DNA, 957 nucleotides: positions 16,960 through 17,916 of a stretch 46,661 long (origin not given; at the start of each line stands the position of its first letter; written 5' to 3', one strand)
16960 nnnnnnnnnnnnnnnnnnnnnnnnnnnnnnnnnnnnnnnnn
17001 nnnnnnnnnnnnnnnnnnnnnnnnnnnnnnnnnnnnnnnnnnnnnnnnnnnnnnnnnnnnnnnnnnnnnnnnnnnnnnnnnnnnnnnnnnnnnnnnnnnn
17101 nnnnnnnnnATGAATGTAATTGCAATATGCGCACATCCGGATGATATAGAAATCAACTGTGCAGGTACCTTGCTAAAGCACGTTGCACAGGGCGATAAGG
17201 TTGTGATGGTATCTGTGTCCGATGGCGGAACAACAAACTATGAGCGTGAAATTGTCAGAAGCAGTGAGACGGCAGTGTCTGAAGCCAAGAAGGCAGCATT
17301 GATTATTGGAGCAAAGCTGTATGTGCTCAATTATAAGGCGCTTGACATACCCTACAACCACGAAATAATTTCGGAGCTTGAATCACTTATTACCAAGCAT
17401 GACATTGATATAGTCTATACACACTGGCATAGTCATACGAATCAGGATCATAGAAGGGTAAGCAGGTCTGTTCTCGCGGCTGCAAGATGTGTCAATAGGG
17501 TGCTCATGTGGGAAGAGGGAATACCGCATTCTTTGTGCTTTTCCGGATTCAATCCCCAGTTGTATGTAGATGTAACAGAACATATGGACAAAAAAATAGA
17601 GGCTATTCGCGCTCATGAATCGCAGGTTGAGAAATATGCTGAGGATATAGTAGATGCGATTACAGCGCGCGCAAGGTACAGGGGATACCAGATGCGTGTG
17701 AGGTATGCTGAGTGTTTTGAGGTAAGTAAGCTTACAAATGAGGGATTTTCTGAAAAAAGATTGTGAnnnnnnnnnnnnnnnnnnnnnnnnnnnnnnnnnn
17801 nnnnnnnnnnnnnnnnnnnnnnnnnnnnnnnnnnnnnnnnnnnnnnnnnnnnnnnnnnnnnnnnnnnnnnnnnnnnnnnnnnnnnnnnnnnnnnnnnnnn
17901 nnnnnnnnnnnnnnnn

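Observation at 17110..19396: LmbE-type deacetylase immediately followed by a BshC-like ligase in an archaeon: possible aminosugar amino-acylation pathway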

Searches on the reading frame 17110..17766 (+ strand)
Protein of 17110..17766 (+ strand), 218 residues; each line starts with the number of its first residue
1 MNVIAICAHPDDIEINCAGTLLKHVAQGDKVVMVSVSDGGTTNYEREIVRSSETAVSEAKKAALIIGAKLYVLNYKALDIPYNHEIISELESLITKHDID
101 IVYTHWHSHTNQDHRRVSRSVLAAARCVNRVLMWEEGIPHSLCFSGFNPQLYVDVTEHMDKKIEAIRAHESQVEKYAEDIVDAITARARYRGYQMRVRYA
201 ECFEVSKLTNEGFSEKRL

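Call 3: search_protein_families(library=pfam, proteins=[window:17110-17766:+], max_evalue=0.01)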
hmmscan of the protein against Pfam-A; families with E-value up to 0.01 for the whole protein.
window:17110-17766:+ (218 aa): 1 family
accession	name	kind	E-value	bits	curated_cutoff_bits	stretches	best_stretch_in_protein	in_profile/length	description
PF02585.22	PIG-L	-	1.7e-20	74.3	28.2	1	5-124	2-128/129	GlcNAc-PI de-N-acetylase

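Call 4: search_protein_families(library=ncbifam, proteins=[window:17110-17766:+], max_evalue=0.01)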
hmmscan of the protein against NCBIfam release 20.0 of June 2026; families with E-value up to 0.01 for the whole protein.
window:17110-17766:+ (218 aa): 5 families
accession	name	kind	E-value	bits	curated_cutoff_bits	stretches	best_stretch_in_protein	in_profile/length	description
TIGR04001.1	thiol_BshB1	equivalog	3.6e-24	85.7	182.5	1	2-207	3-222/226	bacillithiol biosynthesis deacetylase BshB1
TIGR04000.1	thiol_BshB2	equivalog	7.8e-10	38.8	195.25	1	3-183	3-195/217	bacillithiol biosynthesis deacetylase BshB2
TIGR03446.1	mycothiol_Mca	equivalog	2.6e-05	24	277.15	1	3-43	3-43/283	mycothiol conjugate amidase Mca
TIGR03445.1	mycothiol_MshB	equivalog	7.6e-05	22.7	224.35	0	6-39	3-36/284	N-acetyl-1-D-myo-inositol-2-amino-2-deoxy-alpha-D-glucopyranoside deacetylase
NF002557.0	PRK02122.1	subfamily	0.0049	15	384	0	3-58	373-428/653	glucosamine-6-phosphate deaminase-like protein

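Call 34: search_solved_structures(query=window:17110-17766:+, max_evalue=0.01, show_alignments=2)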
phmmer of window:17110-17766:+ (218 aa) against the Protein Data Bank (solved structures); distinct sequences matched with E-value up to 0.01: 8.
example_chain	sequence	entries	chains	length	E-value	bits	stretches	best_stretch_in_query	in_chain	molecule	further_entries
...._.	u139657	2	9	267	3.2e-19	72.6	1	3-205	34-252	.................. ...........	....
8bgo_A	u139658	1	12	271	3.3e-19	72.6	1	3-205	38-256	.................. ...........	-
3wl4_A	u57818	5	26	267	6.4e-18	68.4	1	3-205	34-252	Uncharacterized protein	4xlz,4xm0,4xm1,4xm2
3we7_A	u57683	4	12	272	7e-16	61.7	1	3-205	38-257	Putative uncharacterized protein PH0499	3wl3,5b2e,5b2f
2ixd_A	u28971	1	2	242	2.5e-13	53.4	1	2-205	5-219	LMBE-RELATED PROTEIN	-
5bmo_A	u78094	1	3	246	4.9e-06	29.6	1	2-133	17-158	Putative uncharacterized protein LnmX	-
6p2t_A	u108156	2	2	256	2.5e-05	27.3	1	2-204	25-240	N-acetyl-alpha-D-glucosaminyl L-malate deacetylase 1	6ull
1uan_A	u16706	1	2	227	3.5e-05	26.8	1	2-203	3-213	hypothetical protein TT1542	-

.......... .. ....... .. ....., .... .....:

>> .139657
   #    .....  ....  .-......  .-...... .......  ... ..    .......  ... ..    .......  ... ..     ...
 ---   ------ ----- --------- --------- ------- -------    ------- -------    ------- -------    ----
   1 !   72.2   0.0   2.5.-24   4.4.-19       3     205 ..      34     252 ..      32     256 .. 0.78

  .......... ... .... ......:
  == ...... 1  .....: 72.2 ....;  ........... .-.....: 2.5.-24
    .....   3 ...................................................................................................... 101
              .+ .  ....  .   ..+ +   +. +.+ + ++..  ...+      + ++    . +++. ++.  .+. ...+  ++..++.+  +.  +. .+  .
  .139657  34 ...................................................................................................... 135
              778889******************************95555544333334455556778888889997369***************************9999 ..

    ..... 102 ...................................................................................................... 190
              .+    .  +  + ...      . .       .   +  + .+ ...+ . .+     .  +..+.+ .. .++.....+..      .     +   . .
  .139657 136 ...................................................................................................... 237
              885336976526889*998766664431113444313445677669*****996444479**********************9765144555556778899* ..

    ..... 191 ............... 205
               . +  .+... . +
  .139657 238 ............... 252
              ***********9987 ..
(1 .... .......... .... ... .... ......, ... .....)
